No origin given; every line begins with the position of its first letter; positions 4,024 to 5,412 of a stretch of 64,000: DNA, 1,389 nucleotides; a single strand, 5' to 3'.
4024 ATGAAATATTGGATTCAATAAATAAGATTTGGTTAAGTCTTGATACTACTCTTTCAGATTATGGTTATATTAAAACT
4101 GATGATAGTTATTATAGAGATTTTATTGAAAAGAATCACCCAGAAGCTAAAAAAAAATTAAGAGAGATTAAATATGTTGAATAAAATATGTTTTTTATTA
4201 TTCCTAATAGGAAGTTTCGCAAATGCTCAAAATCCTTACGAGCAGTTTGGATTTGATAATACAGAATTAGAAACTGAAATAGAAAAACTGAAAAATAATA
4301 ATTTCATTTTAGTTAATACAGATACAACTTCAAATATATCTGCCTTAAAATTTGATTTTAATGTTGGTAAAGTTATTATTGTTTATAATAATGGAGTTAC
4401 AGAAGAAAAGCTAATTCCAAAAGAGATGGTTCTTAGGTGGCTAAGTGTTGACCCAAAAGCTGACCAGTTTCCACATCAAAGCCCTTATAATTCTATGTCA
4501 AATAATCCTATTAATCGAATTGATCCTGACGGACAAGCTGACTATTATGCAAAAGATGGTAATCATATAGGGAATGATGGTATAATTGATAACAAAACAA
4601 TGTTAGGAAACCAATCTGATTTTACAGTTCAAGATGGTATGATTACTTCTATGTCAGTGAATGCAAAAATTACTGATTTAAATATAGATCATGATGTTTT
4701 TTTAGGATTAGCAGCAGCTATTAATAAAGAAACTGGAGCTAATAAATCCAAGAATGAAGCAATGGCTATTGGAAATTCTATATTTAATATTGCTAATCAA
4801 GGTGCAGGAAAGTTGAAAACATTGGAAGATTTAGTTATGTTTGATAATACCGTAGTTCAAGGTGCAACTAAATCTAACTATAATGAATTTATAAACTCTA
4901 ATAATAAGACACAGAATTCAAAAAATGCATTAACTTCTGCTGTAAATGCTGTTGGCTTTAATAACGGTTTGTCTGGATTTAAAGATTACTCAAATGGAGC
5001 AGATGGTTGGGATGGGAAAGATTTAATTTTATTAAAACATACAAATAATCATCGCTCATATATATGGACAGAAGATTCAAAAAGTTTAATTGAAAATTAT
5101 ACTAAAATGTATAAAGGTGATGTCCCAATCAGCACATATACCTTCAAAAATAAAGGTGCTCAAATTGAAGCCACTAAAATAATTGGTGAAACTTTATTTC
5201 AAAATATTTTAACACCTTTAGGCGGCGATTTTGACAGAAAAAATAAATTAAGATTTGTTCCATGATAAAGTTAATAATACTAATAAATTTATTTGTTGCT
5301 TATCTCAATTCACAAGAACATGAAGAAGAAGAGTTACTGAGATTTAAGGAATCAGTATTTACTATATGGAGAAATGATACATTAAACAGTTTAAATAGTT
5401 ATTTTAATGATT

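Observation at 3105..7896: Tandem shell-less RHS-tip polymorphic toxin cassettes with exported immunity candidates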

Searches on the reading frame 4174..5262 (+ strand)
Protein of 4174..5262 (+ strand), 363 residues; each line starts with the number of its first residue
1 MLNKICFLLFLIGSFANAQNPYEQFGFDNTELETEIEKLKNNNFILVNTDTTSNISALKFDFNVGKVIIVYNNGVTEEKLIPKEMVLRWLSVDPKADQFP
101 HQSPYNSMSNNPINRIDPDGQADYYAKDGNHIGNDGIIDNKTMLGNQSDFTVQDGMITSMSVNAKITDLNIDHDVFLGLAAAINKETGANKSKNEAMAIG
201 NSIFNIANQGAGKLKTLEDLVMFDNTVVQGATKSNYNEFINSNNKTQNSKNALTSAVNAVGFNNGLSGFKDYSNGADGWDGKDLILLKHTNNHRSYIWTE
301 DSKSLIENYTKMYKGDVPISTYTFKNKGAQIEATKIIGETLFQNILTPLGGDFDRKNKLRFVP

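Call 4: search_protein_families(library=pfam, proteins=[window:4174-5262:+], max_evalue=1)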
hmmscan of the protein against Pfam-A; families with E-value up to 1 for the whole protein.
window:4174-5262:+ (363 aa): 0 families

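Call 5: search_protein_families(library=ncbifam, proteins=[window:4174-5262:+], max_evalue=1)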
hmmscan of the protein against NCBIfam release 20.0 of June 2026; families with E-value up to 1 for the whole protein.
window:4174-5262:+ (363 aa): 1 family
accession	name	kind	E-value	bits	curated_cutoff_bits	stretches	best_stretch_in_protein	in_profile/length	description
TIGR03696.1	Rhs_assc_core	domain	0.0002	21.8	32.5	1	86-121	42-76/76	RHS repeat-associated core domain-containing protein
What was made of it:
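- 4432..4533 (+): T1 RHS C-terminal tail, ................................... It contains D93 (4450-4452) and D117 (4522-4524) within a PxxxxDPxG motif. TIGR03696 positions 42-76 match (call 5).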

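Call 6: find_homologous_proteins(query=window:4174-5262:+)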
Query window:4174-5262:+ (363 aa): 29 proteins with E <= 0.001 among 2787 candidates.
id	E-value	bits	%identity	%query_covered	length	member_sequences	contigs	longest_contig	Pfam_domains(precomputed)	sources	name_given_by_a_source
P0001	1.2e-237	806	100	100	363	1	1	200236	-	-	-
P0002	9.2e-165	566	71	100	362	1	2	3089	-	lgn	-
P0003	2.0e-97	345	48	98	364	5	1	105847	-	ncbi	-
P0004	1.1e-91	326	50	99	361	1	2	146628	-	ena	-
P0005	3.3e-84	301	60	79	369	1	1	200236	-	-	-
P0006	2.2e-58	216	43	73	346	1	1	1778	-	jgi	jgi:RHS repeat-associated protein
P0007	3.7e-33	134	43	55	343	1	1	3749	-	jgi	-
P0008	2.9e-21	94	35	54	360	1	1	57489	-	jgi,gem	-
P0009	5.3e-20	90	46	33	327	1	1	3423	-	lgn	-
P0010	6.0e-20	90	38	55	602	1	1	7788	-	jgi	jgi:RHS repeat-associated protein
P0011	3.1e-19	88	43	33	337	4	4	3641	-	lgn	-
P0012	7.8e-18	83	36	58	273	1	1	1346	-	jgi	jgi:hypothetical protein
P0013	1.2e-17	83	32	72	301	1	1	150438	-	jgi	jgi:RHS repeat-associated protein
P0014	1.5e-17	82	33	74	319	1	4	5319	-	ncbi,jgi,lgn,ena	jgi:hypothetical protein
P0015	1.6e-17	82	41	37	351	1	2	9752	PF15607.12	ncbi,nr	ncbi:MAG: hypothetical protein KA275_04660 [Chitinophagaceae bacterium]|nr:hypothetical protein [Chi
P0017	7.4e-16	77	31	72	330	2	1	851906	-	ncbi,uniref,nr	ncbi:RHS repeat-associated core domain-containing protein [Flavihumibacter profundi]|uniref:RHS repe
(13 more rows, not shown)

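Call 11: find_encoding_contigs(protein=P0003, flank=10000, max_places=3)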
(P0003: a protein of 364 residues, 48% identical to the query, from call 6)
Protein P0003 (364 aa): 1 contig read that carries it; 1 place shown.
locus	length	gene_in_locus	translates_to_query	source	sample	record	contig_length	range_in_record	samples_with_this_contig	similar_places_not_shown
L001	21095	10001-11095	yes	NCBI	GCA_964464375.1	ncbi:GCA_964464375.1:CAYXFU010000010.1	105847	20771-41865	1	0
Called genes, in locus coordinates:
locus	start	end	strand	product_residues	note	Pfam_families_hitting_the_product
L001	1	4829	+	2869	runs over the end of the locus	PF07591:PT-HINT, PF15526:Ntox21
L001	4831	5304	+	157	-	-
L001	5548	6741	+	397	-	PF15902:Sortilin-Vps10 (faint), PF25852:DUF6242_C, PF18962:Por_Secre_tail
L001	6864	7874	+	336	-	-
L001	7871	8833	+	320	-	-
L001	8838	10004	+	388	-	-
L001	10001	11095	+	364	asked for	-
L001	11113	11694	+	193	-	-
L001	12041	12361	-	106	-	-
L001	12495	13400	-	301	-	PF14022:DUF4238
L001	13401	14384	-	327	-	PF19952:DUF6414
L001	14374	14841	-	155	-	PF13707:RloB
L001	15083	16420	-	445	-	PF02463:SMC_N (faint), PF13304:AAA_21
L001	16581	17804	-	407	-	PF01420:Methylase_S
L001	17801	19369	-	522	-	PF12161:HsdM_N, PF02384:N6_Mtase, PF07669:Eco57I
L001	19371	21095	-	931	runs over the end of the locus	PF04313:HSDR_N (weak), PF00270:DEAD, PF04851:ResIII, PF18766:SWI2_SNF2, PF00271:Helicase_C (weak), PF08463:EcoEI_R_C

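Call 12: find_encoding_contigs(protein=P0004, flank=10000, max_places=3)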
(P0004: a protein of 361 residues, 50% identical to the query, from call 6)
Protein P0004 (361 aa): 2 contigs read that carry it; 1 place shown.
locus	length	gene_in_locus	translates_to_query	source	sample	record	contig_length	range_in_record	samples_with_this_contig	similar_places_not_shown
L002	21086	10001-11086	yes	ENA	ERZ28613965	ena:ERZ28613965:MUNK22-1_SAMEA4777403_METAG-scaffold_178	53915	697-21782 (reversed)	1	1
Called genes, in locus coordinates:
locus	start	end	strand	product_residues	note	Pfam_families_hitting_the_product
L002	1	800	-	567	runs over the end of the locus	PF00587:tRNA-synt_2b, PF04073:tRNA_edit, PF03129:HGTP_anticodon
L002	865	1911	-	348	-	PF06144:DNA_pol3_delta, PF21694:DNA_pol3_delta_C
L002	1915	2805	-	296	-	PF13487:HD_5, PF01966:HD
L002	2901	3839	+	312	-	PF00226:DnaJ, PF01556:DnaJ_C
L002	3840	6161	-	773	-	PF01326:PPDK_N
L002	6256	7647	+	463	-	PF00206:Lyase_1, PF10415:FumaraseC_C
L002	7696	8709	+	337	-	PF01565:FAD_binding_4, PF02873:MurB_C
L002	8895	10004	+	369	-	-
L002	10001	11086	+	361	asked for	-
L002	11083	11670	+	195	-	-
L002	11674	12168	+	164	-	-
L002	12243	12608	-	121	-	-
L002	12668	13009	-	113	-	PF06803:DUF1232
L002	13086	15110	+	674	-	PF00691:OmpA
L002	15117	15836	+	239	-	PF13398:Peptidase_M50B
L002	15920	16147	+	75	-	-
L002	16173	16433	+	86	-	-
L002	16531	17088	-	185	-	PF14066:DUF4256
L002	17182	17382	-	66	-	PF01381:HTH_3, PF12844:HTH_19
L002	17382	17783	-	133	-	-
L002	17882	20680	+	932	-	PF00326:Peptidase_S9, PF20434:BD-FAE (weak)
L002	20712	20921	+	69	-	-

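Call 36: predict_structure(alignment_id=A5)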
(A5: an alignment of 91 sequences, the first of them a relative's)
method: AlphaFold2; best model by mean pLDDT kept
length: 363 residues; sequences in the alignment: 91
mean_pLDDT: 80.5   pTM: 0.66
mean pLDDT of the five models: 80.5, 79.7, 79.1, 77.6, 77.2
residues with pLDDT >= 90: 178; 70-90: 87; 50-70: 68; < 50: 30
segments of 3 or more residues with pLDDT < 50: 1-3, 17-19, 117-120, 349-354, 357-363
pLDDT, mean of each block of 10 residues (from residue 1): 52 50 59 71 84 91 85 90 55 71 68 49 91 88 95 92 93 94 87 93 86 69 78 90 73 97 96 94 89 87 96 95 86 94 72 46 42
secondary structure, 60 per line:
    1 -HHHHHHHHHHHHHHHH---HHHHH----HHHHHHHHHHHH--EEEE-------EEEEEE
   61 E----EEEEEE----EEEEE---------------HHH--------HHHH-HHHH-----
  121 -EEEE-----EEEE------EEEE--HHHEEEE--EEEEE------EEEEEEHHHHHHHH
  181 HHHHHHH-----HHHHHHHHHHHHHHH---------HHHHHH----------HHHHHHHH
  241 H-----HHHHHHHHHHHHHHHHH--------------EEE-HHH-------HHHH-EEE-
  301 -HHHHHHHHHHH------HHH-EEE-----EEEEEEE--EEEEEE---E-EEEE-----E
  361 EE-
elements in order: H2-17 H21-25 H30-41 E44-47 E55-61 E66-71 E76-80 H107-110 H112-115 E122-125 E131-134 E141-144 E150-153 E156-160 E167-172 H173-187 H193-207 H217-222 H233-241 H247-263 E278-280 H292-295 E297-299 H302-312 E323-325 E331-337 E340-345 E351-354 E360-362
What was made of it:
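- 4609..5262 (+): T1 tip: SleB-like cell-wall hydrolase fold with candidate catalytic Glu186 (4729-4731) and an '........' motif (4996-5016). pLDDT is 85-97 across the tip (call 36).
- Cleavage by a bare 34-residue tail is unproven, and the tail is modelled with low confidence (call 36).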

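Call 39: fold_search(model_id=the predicted structure, library=pdb)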
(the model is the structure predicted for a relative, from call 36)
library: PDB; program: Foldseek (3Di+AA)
matches with E <= 10: 231; with E <= 0.001: 0
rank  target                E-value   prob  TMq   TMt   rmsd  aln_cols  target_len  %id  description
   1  8wiv_L                3.5e-01  0.41  0.10  0.06  15.2       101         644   14  Cryo-EM structure of a bacterial protein (released 2024-09-11)
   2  4fet_A                3.7e-01  0.91  0.26  0.69   4.1       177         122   12  Catalytic domain of germination-specific lytic tansglycosylase SleB from Bacillus anthracis (released 2012-07-25)
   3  4fet_B                4.6e-01  0.84  0.25  0.64   4.1       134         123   13  Catalytic domain of germination-specific lytic tansglycosylase SleB from Bacillus anthracis (released 2012-07-25)
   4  8wld_M                6.4e-01  0.25  0.10  0.06  15.5       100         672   14  Cryo-EM structure of SIR2/HerA antiphage complex (released 2024-09-11)
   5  4f55                  6.8e-01  0.80  0.26  0.64   5.5       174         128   11  Crystal Structure of the Catalytic Domain of the Bacillus cereus SleB Protein (released 2012-07-11)
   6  8wj3_N                7.6e-01  0.21  0.10  0.07  16.4       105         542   15  Cryo-EM structure of a bacterial protein (released 2024-09-11)
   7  2qc5                  8.5e-01  0.96  0.10  0.12   1.5        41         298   15  Streptogramin B lyase structure (released 2008-10-14)
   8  8wiv_O                1.0e+00  0.18  0.10  0.06  15.1       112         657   15  Cryo-EM structure of a bacterial protein (released 2024-09-11)
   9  8wiv_M                1.1e+00  0.20  0.10  0.06  15.5       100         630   17  Cryo-EM structure of a bacterial protein (released 2024-09-11)
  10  7a40_B                1.3e+00  0.02  0.10  0.11  25.3       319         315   10  Nucleotide-free OSM-3 kinesin motor domain (released 2021-02-03)
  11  1tfo_A                1.4e+00  0.20  0.08  0.24  10.4        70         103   21  Ribonuclease from Escherichia coli complexed with its inhibitor protein (released 2005-03-01)
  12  1tfk_A                1.6e+00  0.14  0.08  0.25  10.4        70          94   21  Ribonuclease from Escherichia coli complexed with its inhibtor protein (released 2005-03-01)
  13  8a0k_C                1.7e+00  0.84  0.11  0.18   4.0        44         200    7  crystal structure of the kinetoplastid kinetochore protein Trypanosoma brucei KKT3 Divergent Polo-Box domain (released 2022-06-15)
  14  2z2p_A                1.7e+00  0.69  0.08  0.09   2.3        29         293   17  Crystal Structure of catalytically inactive H270A virginiamycin B lyase from Staphylococcus aureus with Quinupristin (released 2007-06-19)
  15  3wjt                  1.7e+00  0.38  0.08  0.15   5.0        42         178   26  Crystal structure of the L68D variant of mLolB (released 2014-03-05)
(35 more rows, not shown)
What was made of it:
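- On SleB/CwlJ cell-wall hydrolase (Pfam Hydrolase_2): 4FET and 4F55 match with TM-score 0.64-0.69 normalised to the target and probability 0.80-0.91 (call 39).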

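Call 46: search_protein_families(library=pfam, alignment_id=A8, max_evalue=0.001)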
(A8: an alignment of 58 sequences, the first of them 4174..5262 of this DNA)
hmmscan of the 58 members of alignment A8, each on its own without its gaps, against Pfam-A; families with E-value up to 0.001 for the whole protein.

A. member 1, window:4174-5262:+ (363 aa): 0 families

B. families by the number of members that match (of 58 scanned): 8 families
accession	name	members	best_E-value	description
PF15659.11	Toxin-JAB1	12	1.1e-10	JAB-like toxin 1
PF15649.12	Tox-REase-7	2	1.2e-10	Restriction endonuclease fold toxin 7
PF15638.11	Tox-MPTase2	1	2.4e-12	Metallopeptidase toxin 2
PF07486.17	Hydrolase_2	1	1.3e-10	Cell Wall Hydrolase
PF15607.11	Ntox44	1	9.5e-09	Bacterial toxin 44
PF14412.12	AHH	1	1.5e-08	A nuclease family of the HNH/ENDO VII superfamily with conserved AHH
PF15653.11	Tox-URI2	1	8.7e-08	URI fold toxin 2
PF05257.22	CHAP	1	3e-06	CHAP domain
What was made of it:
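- On T9SS cargo: No such hit occurs in T1, T2 or 58 family members (calls 4, 46).
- No T9SS C-terminal sorting domain was detected in T1, T2 or 58 family members (calls 4, 46).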

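Call 58: find_encoding_contigs(protein=P0008, flank=8000, max_places=2)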
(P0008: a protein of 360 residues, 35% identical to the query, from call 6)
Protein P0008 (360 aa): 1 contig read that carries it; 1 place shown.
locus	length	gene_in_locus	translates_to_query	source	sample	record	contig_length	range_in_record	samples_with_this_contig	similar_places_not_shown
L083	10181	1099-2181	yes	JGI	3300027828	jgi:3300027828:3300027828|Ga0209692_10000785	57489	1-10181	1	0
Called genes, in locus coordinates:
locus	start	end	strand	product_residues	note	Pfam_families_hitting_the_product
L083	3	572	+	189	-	PF07486:Hydrolase_2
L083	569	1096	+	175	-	-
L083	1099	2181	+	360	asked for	-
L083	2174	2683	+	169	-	-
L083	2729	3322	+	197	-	-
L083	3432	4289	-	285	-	-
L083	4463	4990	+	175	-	PF00499:Oxidored_q3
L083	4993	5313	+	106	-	PF00420:Oxidored_q2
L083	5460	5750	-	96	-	PF01541:GIY-YIG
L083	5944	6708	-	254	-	PF03009:GDPD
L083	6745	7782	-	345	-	PF01408:GFO_IDH_MocA, PF22725:GFO_IDH_MocA_C3, PF02894:GFO_IDH_MocA_C (weak)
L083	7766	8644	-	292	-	PF21033:RMD1-3 (faint), PF03704:BTAD (faint), PF13174:TPR_6 (faint), PF13429:TPR_15, PF13424:TPR_12 (weak), PF13414:TPR_11 (weak), PF14559:TPR_19, PF13181:TPR_8 (weak), +10 more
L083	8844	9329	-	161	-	-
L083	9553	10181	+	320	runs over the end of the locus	-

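Call 59: find_encoding_contigs(protein=P0017, flank=8000, max_places=2)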
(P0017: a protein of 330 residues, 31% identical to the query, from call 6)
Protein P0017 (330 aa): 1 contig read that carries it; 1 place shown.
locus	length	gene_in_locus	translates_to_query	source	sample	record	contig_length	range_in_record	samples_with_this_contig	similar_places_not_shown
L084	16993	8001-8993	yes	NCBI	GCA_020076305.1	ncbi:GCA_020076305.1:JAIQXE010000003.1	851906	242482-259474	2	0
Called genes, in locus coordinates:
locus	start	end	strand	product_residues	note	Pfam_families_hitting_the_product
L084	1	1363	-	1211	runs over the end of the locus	PF19404:DUF5977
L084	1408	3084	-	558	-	-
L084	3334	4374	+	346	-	PF00589:Phage_integrase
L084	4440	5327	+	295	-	PF15533:Ntox33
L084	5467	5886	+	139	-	PF14106:DUF4279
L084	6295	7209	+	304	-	-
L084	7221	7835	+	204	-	-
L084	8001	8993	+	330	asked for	-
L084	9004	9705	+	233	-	-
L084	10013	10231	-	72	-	-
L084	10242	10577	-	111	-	PF12844:HTH_19 (weak), PF13560:HTH_31, PF01381:HTH_3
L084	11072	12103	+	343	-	-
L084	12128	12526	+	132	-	PF12158:DUF3592 (weak)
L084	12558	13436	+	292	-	-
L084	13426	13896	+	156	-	PF01551:Peptidase_M23 (faint)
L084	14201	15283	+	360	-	PF06800:Sugar_transport (weak), PF07168:Ureide_permease, PF07857:TMEM144 (faint), PF07168:Ureide_permease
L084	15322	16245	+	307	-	PF00294:PfkB, PF08543:Phos_pyr_kin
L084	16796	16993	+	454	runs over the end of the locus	PF04055:Radical_SAM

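Call 82: fold_search(model_id=the predicted structure, library=viral)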
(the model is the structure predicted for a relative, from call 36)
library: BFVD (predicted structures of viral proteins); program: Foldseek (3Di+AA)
matches with E <= 10: 837; with E <= 0.001: 0
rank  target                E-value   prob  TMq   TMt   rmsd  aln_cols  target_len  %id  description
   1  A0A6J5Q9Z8            6.4e-03  1.00  0.28  0.09   4.7       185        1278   15  N-acetylmuramoyl-L-alanine amidase domain [uncultured Caudovirales phage]
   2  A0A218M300            4.2e-02  0.99  0.27  0.52   4.1       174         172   13  Cell wall hydrolase SleB domain-containing protein [Acidovorax phage ACP17]
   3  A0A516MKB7            4.9e-02  0.99  0.27  0.50   4.5       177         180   13  (no name in the UniProt tables at hand)
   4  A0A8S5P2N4            5.2e-02  0.77  0.20  0.34  13.3       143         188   18  Cell Wall Hydrolase [Siphoviridae sp. ctNwR4]
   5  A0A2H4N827            5.5e-02  0.97  0.26  0.49   6.0       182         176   12  (no name in the UniProt tables at hand)
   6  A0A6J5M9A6            5.8e-02  0.98  0.26  0.45   4.6       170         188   11  SleB Cell wall hydrolyses involved in spore germination [uncultured Caudovirales phage]
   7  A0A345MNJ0            6.2e-02  0.98  0.28  0.44   7.3       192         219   16  (no name in the UniProt tables at hand)
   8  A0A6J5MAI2            9.6e-02  0.89  0.23  0.09   6.3       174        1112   12  Cell wall hydrolase, SleB [uncultured Caudovirales phage]
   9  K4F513                1.1e-01  0.89  0.26  0.48  12.1       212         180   10  Cell wall hydrolase SleB [Cronobacter phage vB_CsaM_GAP31]
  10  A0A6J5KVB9            1.3e-01  0.97  0.27  0.44   4.8       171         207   11  SleB Cell wall hydrolyses involved in spore germination [uncultured Caudovirales phage]
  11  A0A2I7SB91            1.4e-01  0.94  0.26  0.53   5.8       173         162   12  (no name in the UniProt tables at hand)
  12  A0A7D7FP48            1.5e-01  0.93  0.27  0.42   4.6       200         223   11  (no name in the UniProt tables at hand)
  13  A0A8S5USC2            1.5e-01  0.87  0.24  0.48   5.7       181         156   13  Cell Wall Hydrolase [Myoviridae sp. ctijX18]
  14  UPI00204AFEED         1.9e-01  0.69  0.28  0.50   8.7       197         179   11  (no name look-up for this kind of identifier)
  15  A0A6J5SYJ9            2.1e-01  0.94  0.26  0.67   5.0       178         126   12  Cell wall hydrolase, SleB [uncultured Caudovirales phage]
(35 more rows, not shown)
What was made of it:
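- On SleB/CwlJ cell-wall hydrolase (Pfam Hydrolase_2): About 18 of the top 27 BFVD hits are phage SleB hydrolases, with probability up to 1.0 (call 82).
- Closest known: SleB/CwlJ cell-wall hydrolases. Same: Fold similarity of the T1 tip (calls 39, 82).
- The tips have a SleB-like fold (calls 39, 82).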
